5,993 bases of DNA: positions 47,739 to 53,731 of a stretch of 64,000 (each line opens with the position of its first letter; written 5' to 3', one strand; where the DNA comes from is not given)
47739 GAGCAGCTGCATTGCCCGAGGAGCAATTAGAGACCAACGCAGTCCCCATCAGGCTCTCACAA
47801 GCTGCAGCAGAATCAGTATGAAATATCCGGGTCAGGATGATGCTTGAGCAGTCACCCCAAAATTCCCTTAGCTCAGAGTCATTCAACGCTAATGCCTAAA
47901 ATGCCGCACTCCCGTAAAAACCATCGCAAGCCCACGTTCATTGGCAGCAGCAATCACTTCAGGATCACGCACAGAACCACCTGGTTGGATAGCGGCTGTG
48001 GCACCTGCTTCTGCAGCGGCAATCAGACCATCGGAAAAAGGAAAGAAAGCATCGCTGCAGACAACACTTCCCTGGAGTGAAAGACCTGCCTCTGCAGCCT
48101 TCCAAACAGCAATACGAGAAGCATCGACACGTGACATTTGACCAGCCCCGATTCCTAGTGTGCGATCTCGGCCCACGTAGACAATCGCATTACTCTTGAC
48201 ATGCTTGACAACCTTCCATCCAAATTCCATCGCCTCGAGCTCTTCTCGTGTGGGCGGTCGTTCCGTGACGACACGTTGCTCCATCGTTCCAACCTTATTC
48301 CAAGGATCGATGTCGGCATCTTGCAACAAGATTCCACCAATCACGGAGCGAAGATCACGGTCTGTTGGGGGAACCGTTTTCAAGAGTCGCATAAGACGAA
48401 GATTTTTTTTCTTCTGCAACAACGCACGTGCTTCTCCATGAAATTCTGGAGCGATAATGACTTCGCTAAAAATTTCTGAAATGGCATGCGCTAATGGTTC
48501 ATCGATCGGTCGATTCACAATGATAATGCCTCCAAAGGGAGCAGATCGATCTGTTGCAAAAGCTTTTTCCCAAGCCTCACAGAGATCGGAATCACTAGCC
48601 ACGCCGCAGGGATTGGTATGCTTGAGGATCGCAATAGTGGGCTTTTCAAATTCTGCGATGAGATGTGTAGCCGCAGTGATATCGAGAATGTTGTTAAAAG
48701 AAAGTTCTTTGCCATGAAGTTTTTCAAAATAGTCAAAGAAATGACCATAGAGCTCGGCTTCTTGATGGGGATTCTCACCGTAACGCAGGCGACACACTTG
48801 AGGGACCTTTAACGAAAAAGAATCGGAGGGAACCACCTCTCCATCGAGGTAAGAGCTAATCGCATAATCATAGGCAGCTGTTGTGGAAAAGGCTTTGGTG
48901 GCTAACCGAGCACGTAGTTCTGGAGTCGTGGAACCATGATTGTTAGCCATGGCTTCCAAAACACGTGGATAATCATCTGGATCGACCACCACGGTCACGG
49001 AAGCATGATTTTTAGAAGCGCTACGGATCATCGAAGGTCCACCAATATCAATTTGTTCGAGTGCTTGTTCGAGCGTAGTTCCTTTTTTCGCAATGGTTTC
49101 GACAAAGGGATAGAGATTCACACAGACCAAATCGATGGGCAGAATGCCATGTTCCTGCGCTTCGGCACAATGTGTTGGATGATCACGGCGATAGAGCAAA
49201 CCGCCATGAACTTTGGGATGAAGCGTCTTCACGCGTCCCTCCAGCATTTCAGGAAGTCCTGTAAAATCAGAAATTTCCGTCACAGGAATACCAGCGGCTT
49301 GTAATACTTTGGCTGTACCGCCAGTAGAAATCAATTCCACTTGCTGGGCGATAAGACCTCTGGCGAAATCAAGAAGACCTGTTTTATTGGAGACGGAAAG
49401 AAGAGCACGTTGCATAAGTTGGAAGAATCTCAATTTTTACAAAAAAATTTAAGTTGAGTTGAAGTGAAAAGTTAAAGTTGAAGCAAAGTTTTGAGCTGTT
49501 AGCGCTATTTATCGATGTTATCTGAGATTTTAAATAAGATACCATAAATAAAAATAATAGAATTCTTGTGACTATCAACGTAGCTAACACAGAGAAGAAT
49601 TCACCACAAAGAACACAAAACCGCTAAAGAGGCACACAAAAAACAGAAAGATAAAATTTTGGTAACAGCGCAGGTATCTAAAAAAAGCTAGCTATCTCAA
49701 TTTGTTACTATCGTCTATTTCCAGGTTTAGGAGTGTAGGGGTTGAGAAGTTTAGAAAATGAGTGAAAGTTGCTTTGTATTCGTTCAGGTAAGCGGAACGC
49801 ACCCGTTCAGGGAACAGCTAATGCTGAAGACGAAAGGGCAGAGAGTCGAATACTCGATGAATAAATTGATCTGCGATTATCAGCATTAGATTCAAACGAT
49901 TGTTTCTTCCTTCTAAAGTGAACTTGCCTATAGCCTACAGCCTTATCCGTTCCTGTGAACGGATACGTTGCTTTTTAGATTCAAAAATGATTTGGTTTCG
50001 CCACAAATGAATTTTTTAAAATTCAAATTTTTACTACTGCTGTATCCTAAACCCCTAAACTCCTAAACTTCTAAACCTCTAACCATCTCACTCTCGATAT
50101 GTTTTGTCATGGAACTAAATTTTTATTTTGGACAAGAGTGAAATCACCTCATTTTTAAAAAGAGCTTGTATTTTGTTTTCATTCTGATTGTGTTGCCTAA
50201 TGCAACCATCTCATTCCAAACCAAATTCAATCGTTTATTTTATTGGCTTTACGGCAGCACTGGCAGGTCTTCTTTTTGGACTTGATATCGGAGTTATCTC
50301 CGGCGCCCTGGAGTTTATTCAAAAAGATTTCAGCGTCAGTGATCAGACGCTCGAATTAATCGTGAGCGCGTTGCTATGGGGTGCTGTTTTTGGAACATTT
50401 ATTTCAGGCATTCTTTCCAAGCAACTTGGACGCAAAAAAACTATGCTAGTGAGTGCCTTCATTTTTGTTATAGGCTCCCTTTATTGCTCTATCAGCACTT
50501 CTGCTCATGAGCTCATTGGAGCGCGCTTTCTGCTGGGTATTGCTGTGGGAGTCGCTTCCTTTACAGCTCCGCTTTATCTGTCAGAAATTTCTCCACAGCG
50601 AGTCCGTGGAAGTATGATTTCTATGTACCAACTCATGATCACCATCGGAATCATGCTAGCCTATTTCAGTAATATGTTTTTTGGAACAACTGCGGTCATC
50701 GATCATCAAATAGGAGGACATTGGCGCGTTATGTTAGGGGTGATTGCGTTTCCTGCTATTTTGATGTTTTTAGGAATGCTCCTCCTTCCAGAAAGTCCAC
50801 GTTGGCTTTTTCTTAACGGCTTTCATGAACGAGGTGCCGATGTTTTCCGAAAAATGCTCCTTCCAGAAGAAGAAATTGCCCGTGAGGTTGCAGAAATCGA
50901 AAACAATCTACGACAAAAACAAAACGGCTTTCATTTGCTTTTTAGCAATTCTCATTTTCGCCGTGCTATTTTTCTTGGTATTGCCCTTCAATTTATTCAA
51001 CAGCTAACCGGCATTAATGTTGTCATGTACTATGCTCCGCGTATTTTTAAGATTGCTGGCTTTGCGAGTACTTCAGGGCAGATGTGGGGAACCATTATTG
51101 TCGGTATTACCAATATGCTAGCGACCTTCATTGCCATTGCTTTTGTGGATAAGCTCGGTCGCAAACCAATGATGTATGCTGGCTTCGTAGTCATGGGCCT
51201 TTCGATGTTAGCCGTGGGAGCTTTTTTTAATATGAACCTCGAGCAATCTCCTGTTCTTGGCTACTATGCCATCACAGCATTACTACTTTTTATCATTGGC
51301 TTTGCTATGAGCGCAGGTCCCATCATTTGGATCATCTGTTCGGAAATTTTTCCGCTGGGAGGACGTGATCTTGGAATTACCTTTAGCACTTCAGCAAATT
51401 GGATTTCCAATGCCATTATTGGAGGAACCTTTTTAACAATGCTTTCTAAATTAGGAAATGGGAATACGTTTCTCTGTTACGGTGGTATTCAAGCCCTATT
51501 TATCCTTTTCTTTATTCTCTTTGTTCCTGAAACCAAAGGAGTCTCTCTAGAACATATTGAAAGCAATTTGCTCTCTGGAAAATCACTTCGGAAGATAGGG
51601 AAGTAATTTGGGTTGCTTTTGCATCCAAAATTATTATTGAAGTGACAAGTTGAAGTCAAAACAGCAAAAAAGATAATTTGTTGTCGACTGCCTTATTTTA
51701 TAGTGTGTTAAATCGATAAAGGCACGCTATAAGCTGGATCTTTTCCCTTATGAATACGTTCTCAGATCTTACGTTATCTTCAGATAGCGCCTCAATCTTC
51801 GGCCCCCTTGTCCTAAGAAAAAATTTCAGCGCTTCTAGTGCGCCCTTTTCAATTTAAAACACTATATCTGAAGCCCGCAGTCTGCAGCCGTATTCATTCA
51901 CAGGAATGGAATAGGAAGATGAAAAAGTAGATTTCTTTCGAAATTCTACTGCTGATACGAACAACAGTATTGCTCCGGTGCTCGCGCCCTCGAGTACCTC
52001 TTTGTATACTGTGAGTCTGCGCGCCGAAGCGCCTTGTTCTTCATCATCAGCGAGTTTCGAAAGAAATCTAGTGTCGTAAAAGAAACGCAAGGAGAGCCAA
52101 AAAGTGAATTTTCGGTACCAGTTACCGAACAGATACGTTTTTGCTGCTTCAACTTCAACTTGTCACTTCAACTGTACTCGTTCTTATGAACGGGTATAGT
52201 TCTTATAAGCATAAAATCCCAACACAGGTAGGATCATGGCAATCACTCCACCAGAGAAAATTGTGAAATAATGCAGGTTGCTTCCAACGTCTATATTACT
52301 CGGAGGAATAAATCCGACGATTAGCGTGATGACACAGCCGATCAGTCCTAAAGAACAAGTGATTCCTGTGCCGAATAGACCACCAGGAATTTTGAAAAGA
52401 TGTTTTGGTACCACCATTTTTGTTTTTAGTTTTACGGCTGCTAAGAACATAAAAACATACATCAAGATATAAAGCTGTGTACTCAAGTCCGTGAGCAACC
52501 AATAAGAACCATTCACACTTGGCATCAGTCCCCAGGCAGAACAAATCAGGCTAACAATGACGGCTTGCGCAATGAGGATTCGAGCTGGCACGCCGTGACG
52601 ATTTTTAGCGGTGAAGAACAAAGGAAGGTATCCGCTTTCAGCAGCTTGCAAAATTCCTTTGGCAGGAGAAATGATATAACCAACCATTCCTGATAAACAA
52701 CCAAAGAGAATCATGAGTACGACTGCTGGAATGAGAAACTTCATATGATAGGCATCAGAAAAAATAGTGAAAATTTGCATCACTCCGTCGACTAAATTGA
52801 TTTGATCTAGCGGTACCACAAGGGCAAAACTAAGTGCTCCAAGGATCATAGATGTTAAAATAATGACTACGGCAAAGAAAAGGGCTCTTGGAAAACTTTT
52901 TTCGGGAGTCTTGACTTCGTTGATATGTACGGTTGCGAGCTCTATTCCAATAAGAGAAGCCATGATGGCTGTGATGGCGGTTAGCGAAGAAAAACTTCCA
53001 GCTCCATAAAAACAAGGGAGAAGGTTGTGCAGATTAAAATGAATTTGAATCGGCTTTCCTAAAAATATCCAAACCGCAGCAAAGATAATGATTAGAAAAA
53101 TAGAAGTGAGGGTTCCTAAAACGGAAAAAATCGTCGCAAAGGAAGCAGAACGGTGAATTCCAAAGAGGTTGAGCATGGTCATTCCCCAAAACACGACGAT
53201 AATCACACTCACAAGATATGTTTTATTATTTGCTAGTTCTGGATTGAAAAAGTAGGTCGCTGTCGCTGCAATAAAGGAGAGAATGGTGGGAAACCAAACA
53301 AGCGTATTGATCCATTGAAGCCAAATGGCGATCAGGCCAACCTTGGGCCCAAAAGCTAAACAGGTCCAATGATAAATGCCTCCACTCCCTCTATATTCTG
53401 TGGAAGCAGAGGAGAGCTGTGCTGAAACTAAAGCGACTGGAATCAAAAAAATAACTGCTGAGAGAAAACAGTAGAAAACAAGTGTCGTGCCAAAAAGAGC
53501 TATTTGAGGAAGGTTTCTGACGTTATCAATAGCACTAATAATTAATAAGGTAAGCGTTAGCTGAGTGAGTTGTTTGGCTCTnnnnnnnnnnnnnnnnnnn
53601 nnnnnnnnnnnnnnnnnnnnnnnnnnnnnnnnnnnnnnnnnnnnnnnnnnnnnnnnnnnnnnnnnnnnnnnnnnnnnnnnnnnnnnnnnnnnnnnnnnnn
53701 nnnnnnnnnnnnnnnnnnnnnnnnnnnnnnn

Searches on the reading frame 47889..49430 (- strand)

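Call 23: search_protein_families(library=pfam, proteins=[window:47889-49430:-], max_evalue=0.001)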
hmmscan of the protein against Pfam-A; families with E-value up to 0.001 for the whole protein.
window:47889-49430:- (513 aa): 2 families
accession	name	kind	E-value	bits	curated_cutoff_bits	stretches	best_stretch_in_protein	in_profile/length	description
PF01808.24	AICARFT_IMPCHas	-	1.7e-112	376.3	25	1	138-444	1-311/311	AICARFT/IMPCHase bienzyme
PF02142.27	MGS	-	3.2e-21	75.7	24.1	1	18-132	1-93/94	MGS-like domain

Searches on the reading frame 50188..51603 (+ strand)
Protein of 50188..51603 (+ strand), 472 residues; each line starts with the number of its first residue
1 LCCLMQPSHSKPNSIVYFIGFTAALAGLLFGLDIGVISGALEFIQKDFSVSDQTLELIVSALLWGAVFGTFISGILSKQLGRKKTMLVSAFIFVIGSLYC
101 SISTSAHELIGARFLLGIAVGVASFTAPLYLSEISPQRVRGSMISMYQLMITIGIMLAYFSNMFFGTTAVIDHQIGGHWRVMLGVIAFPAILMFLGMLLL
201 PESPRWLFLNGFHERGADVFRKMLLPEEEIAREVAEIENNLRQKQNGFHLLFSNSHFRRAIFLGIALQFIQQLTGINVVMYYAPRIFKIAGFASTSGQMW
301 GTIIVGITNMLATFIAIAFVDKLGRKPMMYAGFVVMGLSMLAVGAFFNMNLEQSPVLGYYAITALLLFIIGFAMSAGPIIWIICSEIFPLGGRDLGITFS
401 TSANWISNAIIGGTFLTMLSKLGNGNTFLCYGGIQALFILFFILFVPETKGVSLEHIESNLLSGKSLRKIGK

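Call 23: search_protein_families(library=pfam, proteins=[window:50188-51603:+], max_evalue=0.001)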
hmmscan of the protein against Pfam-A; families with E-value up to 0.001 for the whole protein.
window:50188-51603:+ (472 aa): 2 families
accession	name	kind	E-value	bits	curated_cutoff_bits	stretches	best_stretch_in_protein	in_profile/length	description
PF00083.30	Sugar_tr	-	8.6e-128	427.5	22.3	1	21-459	3-450/452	Sugar (and other) transporter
PF07690.21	MFS_1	-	3.6e-33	115.4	33.4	2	24-314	2-253/347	Major Facilitator Superfamily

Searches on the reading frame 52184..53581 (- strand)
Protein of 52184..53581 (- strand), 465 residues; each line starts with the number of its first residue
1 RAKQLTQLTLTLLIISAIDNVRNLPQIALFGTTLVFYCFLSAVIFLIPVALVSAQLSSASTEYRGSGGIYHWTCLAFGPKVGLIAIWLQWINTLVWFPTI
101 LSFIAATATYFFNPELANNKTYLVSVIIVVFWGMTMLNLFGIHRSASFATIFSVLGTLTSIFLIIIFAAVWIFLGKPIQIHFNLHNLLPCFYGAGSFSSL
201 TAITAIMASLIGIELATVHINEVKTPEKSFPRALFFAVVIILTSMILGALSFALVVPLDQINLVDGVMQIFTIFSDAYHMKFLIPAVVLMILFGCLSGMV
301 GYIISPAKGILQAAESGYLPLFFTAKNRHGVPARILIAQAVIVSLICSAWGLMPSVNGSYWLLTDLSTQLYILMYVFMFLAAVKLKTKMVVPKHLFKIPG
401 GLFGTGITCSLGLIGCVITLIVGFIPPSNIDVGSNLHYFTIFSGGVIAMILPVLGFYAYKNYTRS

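Call 23: search_protein_families(library=pfam, proteins=[window:52184-53581:-], max_evalue=0.001)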
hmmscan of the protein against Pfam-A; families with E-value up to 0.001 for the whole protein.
window:52184-53581:- (465 aa): 2 families
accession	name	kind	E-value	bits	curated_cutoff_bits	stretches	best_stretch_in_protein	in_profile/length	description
PF13520.12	AA_permease_2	-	3e-65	221.2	27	1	5-442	1-423/427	Amino acid permease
PF00324.27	AA_permease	-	4e-23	82.3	24.6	1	12-461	8-463/470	Amino acid permease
